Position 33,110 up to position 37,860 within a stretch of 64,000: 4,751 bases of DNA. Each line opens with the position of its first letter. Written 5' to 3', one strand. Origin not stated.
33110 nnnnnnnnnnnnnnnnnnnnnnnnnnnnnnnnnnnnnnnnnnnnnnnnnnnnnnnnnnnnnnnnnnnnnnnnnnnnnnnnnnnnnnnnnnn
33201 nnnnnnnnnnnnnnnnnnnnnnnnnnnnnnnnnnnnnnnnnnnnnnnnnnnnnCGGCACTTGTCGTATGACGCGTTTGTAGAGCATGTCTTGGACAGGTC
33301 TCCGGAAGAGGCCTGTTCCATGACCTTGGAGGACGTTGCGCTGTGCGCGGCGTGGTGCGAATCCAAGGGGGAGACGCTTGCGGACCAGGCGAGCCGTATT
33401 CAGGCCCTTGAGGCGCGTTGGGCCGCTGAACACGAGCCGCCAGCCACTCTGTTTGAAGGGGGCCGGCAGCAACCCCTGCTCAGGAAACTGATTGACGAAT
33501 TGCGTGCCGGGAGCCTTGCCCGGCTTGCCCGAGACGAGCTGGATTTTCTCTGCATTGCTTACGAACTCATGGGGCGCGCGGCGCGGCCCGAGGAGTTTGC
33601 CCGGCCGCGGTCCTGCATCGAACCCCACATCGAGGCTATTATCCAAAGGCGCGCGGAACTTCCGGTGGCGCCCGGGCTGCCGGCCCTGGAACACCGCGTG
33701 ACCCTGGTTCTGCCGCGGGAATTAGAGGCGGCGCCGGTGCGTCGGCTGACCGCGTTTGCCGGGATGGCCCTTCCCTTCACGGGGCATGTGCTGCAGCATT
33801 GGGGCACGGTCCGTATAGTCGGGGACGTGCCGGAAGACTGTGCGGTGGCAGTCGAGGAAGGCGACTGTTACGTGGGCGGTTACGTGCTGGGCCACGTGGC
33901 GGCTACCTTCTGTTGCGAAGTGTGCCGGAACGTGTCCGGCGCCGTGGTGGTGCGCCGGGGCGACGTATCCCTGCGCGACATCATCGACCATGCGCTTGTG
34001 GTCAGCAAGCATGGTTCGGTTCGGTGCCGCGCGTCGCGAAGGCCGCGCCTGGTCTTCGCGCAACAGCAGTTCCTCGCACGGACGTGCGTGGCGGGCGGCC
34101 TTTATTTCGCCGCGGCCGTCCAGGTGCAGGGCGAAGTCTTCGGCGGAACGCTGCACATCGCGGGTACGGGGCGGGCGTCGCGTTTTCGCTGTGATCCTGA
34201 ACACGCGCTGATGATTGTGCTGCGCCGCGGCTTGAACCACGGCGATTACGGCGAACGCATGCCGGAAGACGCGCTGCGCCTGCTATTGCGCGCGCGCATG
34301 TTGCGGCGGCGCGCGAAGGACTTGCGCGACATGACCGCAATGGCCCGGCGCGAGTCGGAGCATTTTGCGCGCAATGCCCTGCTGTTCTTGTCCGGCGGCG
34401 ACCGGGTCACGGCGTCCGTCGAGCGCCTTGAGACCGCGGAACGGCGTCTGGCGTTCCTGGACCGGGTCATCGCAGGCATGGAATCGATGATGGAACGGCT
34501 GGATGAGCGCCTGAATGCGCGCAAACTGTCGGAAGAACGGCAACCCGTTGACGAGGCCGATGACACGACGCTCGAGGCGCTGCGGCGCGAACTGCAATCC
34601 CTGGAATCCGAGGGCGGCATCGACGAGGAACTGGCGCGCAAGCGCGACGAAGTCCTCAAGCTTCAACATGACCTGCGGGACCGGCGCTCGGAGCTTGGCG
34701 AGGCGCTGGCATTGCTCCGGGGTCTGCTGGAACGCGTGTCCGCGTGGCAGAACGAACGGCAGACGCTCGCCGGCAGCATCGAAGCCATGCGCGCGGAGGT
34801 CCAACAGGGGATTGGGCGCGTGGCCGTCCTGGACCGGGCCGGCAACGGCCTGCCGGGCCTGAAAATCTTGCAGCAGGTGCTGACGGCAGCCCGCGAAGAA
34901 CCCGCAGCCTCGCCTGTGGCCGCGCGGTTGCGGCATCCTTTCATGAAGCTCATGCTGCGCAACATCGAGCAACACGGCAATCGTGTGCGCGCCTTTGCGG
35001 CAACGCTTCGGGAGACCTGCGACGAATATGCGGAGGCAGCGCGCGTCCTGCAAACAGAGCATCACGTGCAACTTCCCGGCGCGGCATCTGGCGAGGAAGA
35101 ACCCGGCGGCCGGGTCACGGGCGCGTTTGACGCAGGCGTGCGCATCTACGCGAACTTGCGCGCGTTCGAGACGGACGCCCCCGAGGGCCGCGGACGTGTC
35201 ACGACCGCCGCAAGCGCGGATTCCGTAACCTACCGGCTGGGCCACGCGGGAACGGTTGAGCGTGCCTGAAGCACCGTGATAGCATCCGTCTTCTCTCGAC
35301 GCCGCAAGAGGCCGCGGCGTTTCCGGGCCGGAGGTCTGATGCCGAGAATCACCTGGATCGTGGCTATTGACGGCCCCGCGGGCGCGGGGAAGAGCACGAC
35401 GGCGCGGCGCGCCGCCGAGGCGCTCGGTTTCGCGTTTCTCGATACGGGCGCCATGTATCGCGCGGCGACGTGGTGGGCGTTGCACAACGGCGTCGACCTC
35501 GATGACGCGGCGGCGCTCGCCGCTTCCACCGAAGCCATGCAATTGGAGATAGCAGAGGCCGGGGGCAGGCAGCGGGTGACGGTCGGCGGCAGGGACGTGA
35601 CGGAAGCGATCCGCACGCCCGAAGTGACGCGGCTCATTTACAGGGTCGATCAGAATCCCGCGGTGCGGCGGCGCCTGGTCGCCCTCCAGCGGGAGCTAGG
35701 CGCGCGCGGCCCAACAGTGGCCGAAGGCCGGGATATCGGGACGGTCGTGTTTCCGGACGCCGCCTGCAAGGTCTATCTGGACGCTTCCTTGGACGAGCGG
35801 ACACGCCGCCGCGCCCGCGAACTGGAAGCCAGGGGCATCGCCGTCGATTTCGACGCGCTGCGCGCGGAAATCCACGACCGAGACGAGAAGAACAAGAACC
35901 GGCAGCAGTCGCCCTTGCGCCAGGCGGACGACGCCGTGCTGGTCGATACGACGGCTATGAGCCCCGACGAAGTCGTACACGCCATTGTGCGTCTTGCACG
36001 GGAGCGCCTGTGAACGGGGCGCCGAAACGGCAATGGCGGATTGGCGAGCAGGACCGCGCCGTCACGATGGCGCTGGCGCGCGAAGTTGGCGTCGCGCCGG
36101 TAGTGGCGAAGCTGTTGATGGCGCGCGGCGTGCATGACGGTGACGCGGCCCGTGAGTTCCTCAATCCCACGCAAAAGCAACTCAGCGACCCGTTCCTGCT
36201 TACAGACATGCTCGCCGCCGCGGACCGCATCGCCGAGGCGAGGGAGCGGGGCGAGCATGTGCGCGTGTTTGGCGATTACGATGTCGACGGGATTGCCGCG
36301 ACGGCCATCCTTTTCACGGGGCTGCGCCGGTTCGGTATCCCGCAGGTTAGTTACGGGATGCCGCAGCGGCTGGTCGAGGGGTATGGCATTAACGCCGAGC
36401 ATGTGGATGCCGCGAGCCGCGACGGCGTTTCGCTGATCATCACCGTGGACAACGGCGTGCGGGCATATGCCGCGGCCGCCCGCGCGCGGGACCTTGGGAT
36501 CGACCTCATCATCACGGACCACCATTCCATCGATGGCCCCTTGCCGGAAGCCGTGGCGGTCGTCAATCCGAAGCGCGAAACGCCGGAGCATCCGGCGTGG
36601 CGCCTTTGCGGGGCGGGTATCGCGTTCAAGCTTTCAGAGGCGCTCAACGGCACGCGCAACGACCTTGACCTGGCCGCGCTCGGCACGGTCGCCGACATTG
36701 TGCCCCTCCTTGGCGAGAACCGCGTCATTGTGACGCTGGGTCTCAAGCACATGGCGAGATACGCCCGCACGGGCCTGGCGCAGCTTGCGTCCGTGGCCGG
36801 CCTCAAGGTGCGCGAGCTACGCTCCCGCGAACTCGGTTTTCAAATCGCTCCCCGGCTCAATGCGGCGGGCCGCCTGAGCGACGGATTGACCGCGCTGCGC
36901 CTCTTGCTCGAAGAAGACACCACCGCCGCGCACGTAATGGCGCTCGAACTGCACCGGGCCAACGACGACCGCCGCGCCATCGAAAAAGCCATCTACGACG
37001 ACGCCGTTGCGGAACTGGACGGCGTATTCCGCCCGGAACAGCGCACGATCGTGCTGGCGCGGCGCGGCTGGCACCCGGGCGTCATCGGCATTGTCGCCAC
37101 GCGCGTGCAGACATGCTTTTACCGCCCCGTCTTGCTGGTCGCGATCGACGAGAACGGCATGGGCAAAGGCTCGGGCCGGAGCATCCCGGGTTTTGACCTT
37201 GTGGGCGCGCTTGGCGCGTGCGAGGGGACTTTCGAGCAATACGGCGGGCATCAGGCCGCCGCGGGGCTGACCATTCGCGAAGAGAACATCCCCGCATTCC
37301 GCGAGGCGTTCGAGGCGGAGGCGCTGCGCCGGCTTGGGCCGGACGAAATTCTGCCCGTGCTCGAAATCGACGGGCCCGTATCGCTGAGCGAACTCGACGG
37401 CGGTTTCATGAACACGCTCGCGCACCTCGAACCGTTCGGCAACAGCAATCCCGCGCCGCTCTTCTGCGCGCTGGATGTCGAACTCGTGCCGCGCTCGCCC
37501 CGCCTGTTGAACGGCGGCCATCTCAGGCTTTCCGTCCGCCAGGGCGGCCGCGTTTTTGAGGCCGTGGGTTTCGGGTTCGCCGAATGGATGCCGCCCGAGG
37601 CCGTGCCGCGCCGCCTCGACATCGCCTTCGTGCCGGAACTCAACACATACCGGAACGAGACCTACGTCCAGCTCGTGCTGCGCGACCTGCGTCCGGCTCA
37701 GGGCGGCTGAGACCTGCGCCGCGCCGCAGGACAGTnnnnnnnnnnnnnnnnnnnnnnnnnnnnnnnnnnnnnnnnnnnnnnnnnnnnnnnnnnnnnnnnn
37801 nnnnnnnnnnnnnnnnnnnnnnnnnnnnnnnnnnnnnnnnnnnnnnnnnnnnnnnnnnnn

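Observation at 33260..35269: Large uncharacterised beta-helix plus coiled-coil protein wedged between mtnA and cmk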

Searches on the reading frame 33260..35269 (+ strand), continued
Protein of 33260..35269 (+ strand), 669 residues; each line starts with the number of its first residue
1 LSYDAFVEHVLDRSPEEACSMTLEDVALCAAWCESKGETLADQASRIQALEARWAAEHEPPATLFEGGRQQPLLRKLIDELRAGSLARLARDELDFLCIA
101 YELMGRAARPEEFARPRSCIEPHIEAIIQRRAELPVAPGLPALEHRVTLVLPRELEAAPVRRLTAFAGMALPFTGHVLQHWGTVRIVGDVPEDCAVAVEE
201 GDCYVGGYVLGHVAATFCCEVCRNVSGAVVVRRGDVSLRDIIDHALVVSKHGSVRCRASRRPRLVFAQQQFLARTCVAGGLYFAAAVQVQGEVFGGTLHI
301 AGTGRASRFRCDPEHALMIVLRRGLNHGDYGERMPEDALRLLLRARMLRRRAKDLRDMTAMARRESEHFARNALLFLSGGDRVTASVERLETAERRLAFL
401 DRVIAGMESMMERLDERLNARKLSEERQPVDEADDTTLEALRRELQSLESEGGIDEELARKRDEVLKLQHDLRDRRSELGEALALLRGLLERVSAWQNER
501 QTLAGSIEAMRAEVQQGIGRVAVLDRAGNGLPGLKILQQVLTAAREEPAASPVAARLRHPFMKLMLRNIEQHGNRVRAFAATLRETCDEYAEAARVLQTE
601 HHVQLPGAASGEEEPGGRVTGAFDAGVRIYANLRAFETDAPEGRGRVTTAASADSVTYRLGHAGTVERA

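Call 82: find_encoding_contigs(protein=P0002, flank=6000, max_places=1)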
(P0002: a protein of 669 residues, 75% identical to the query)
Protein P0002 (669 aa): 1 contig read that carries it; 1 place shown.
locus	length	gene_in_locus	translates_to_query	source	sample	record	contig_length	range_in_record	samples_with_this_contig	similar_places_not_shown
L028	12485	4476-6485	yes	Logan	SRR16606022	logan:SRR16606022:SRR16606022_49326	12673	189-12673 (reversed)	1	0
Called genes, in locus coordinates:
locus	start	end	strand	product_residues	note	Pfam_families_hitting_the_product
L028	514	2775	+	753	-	PF01464:SLT, PF01476:LysM, PF13384:HTH_23 (faint), PF23473:LysM3_LYK4_5 (faint), PF23577:LysM_RLK (faint), PF01476:LysM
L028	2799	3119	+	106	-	-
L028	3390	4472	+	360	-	PF01008:IF-2B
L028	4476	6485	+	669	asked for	-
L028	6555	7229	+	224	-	PF13189:Cytidylate_kin2 (weak), PF01202:SKI (faint), PF02224:Cytidylate_kin, PF13207:AAA_17 (faint), PF13238:AAA_18 (weak)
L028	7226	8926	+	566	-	PF01368:DHH, PF02272:DHHA1, PF17768:RecJ_OB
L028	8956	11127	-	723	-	PF23139:OB_YrrC, PF14520:HHH_5, PF14490:HHH_RecD2, PF13245:AAA_19, PF13604:AAA_30, PF13401:AAA_22 (weak), PF18335:SH3_13, PF13538:UvrD_C_2, +2 more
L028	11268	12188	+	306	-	PF00532:Peripla_BP_1, PF13407:Peripla_BP_4, PF13377:Peripla_BP_3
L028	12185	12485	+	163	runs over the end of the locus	?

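Call 84: search_protein_families(library=padloc, proteins=[window:33260-35266:+, P0007, P0011, P0157], max_evalue=0.01)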
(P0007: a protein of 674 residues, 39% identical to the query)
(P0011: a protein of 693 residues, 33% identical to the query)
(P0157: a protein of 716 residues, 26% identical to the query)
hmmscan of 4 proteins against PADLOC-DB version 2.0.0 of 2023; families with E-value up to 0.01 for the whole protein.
window:33260-35266:+ (669 aa): 0 families

P0007 (674 aa): 0 families

P0011 (693 aa): 0 families

P0157 (716 aa): 0 families

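Call 85: search_protein_families(library=ncbifam, proteins=[P0157, P0169], max_evalue=0.001)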
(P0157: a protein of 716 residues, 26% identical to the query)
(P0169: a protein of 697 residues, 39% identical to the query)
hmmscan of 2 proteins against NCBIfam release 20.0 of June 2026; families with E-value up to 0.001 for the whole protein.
P0157 (716 aa): 0 families

P0169 (697 aa): 0 families

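Call 90: fold_search(model_id=the predicted structure, library=pdb)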
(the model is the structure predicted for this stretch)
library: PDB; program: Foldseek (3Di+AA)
matches with E <= 10: 327; with E <= 0.001: 0
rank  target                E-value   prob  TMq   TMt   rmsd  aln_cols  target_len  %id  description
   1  7fii_R                2.1e-01  0.08  0.10  0.11  27.1       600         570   10  luteinizing hormone/choriogonadotropin receptor-chorionic gonadotropin-Gs complex (released 2021-09-29)
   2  8wjo_B                5.9e-01  0.08  0.08  0.15  44.2       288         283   16  Cryo-EM structure of 8-subunit Smc5/6 arm region (released 2024-06-26)
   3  8snb_1H               6.2e-01  0.14  0.09  0.13  24.3       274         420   14  atomic model of sea urchin sperm doublet microtubule (48-nm periodicity) (released 2023-06-28)
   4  3p4g_C                6.7e-01  0.44  0.14  0.28  11.8       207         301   13  X-ray crystal structure of a hyperactive, Ca2+-dependent, beta-helical antifreeze protein from an Antarctic bacterium (released 2011-04-27)
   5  8tzl_E                6.7e-01  0.14  0.08  0.13  26.2       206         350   16  Cryo-EM structure of Vibrio cholerae FtsE/FtsX/EnvC complex, full-length (released 2023-12-20)
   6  8i4v_A                6.7e-01  0.08  0.07  0.14  41.5       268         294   12  Cryo-EM structure of 5-subunit Smc5/6 arm region (released 2024-06-26)
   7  8r5s_A                7.4e-01  0.16  0.11  0.23  26.0       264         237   14  t113 - De-novo designed soluble homotetramer (released 2024-11-27)
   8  8i21_B                7.8e-01  0.12  0.10  0.20  40.1       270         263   13  Cryo-EM structure of 6-subunit Smc5/6 arm region (released 2024-06-26)
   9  7ek1                  8.1e-01  0.11  0.10  0.17  27.5       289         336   13  Cryo-EM structure of VCCN1 in detergent (released 2022-04-06)
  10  8f7n                  8.1e-01  0.08  0.07  0.12  38.8       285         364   17  Crystal structure of chemoreceptor McpZ ligand sensing domain (released 2023-07-05)
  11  8dk2_D                8.5e-01  0.08  0.06  0.06  41.3       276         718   12  CryoEM structure of Pseudomonas aeruginosa PA14 JetABC in an unclamped state trapped in ATP dependent dimeric form (released 2022-10-05)
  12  7rtw_A                8.9e-01  0.06  0.07  0.11  28.0       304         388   15  Cryo-EM structure of a TTYH3 cis-dimer (released 2021-08-25)
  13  8otz_Co               9.3e-01  0.13  0.11  0.18  32.9       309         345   16  48-nm repeat of the native axonemal doublet microtubule from bovine sperm (released 2023-11-22)
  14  8iyj_b2               9.8e-01  0.08  0.08  0.13  42.0       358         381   14  Cryo-EM structure of the 48-nm repeat doublet microtubule from mouse sperm (released 2023-07-05)
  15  7rtt_B                9.8e-01  0.08  0.08  0.12  26.6       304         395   15  Cryo-EM structure of a TTYH2 cis-dimer (released 2021-08-25)
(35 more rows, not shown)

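Call 93: search_protein_families(library=phrogs, proteins=[window:33260-35266:+, P0157, P0008], max_evalue=0.001)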
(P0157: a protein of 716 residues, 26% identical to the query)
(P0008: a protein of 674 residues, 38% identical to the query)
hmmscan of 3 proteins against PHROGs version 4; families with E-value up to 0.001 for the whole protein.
window:33260-35266:+ (669 aa): 0 families

P0157 (716 aa): 0 families

P0008 (674 aa): 0 families

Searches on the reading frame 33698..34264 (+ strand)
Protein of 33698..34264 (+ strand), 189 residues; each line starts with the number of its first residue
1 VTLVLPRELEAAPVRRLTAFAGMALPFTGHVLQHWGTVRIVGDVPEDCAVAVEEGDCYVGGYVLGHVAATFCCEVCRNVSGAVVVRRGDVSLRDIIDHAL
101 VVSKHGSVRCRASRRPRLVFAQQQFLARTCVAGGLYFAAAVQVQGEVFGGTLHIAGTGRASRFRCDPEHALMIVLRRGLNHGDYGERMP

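Call 48: find_homologous_proteins(query=A2, max_evalue=0.001)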
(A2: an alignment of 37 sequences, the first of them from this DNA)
Query A2 (37 sequences): 8000 candidates shared short words with the query, none scored E <= 0.001.

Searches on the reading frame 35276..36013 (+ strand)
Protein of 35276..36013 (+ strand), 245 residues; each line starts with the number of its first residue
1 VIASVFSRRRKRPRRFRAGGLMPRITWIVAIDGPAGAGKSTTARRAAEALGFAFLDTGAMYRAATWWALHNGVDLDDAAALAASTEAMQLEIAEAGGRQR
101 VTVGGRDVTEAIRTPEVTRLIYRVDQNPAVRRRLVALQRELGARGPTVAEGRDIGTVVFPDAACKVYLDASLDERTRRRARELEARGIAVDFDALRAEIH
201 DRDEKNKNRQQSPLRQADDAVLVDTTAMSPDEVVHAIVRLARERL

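Call 4: search_protein_families(library=pfam, proteins=[window:35276-36013:+], max_evalue=0.1)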
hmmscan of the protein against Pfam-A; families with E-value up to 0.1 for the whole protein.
window:35276-36013:+ (245 aa): 16 families
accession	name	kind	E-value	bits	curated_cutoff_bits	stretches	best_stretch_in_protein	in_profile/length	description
PF02224.24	Cytidylate_kin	-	4.1e-68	229.7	26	1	29-242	1-210/211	Cytidylate kinase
PF13189.12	Cytidylate_kin2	-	1.7e-06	28.8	28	1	28-209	1-153/176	Cytidylate kinase-like family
PF01202.28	SKI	-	7.4e-06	26.6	22.1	1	36-58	2-24/159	Shikimate kinase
PF13238.12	AAA_18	-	1.2e-05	26.2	29.4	1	29-106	1-45/128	AAA domain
PF13207.12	AAA_17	-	3.6e-05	24.5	27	1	33-64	2-33/136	AAA domain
PF13671.12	AAA_33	-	0.00061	20.6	27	1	31-205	4-117/143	AAA domain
PF00406.28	ADK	-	0.0028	18.2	26.8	1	33-68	3-38/151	Adenylate kinase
PF11273.13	DUF3073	-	0.012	16.7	25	0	178-218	11-51/63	Protein of unknown function (DUF3073)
PF13401.12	AAA_22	-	0.026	15.3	27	1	28-50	7-29/130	AAA domain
PF03668.21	RapZ-like_N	-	0.029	14.6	25.4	0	28-56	3-30/158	RapZ-like N-terminal domain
PF13521.12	AAA_28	-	0.03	15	27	0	29-99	2-74/164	AAA domain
PF25199.1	nSTAND_NTPase5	-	0.036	14.3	34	0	28-50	43-65/145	Novel STAND NTPase 5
PF13191.12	AAA_16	-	0.049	14.6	32.6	1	29-79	27-88/167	AAA ATPase domain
PF00004.35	AAA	-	0.065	14.1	21.2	0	33-58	5-30/131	ATPase family associated with various cellular activities (AAA)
PF00485.24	PRK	-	0.073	13.3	22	0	28-65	1-34/196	Phosphoribulokinase / Uridine kinase family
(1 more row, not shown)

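Call 85: search_protein_families(library=ncbifam, proteins=[window:35339-36013:+], max_evalue=0.001)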
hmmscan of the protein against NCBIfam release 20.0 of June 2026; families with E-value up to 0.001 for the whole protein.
window:35339-36013:+ (224 aa): 13 families
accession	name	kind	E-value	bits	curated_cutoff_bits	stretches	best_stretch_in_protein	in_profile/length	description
NF010004.0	PRK13477.1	equivalog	1.6e-78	264.3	524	1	7-223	287-506/514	bifunctional pantoate--beta-alanine ligase/(d)CMP kinase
TIGR00017.1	cmk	equivalog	1.7e-68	230.5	135.55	1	5-218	2-215/217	(d)CMP kinase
NF007071.0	PRK09518.1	equivalog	3.1e-55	188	953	1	5-221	4-226/706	bifunctional cytidylate kinase/GTPase Der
NF008816.0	PRK11860.1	equivalog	4.8e-54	183.6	943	1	7-222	445-656/662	bifunctional 3-phosphoshikimate 1-carboxyvinyltransferase/cytidylate kinase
TIGR02173.1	cyt_kin_arch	equivalog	4.7e-09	36.5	102.1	1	102-216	50-164/169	(d)CMP kinase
NF040667.1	hom_kin_desulfo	exception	8.9e-07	28.9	197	1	8-45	3-40/163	homoserine kinase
NF001381.0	PRK00279.1-3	equivalog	0.00019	21.2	187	1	10-44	5-39/188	adenylate kinase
NF002700.0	PRK02496.1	equivalog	0.00027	20.6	262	0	11-44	7-40/184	adenylate kinase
NF011100.0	PRK14527.1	equivalog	0.00032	20.4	154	0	8-42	9-43/191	adenylate kinase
NF010381.0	PRK13808.1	equivalog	0.00049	19.6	426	1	11-44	6-39/335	adenylate kinase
NF005115.0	PRK06547.1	equivalog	0.00065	19.1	173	1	6-54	16-63/172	hypothetical protein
NF003456.0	PRK05057.1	equivalog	0.00074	19.4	195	0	11-49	10-48/173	shikimate kinase AroK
NF003012.0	PRK03839.1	equivalog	0.00081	19.4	152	0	7-36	2-31/180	putative kinase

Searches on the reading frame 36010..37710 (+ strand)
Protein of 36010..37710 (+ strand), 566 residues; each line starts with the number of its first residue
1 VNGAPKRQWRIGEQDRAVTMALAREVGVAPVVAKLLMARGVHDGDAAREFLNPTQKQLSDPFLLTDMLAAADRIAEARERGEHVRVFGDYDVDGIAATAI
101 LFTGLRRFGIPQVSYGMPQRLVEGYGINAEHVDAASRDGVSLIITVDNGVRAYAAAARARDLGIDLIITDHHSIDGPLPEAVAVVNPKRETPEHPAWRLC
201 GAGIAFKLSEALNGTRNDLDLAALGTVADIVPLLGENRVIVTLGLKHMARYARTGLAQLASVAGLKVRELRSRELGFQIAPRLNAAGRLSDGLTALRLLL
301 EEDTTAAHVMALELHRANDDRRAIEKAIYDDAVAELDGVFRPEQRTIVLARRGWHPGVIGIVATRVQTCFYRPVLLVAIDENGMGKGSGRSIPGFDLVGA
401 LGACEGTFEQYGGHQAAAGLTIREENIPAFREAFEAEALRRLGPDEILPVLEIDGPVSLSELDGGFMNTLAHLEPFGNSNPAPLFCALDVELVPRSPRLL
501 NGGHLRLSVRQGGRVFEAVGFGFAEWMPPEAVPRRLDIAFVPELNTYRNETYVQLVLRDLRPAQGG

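Call 4: search_protein_families(library=pfam, proteins=[window:36010-37710:+], max_evalue=0.1)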
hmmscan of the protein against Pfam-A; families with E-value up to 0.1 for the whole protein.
window:36010-37710:+ (566 aa): 3 families
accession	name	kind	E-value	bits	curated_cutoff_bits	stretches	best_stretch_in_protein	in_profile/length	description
PF17768.7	RecJ_OB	-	2e-24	86.2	27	1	453-559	1-107/107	RecJ OB domain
PF01368.27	DHH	-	4.3e-21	75.9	28.1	1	84-226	2-125/125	DHH family, N-terminal domain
PF02272.25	DHHA1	-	1.3e-13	51.7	25.9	1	347-436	5-98/102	DHHA1 domain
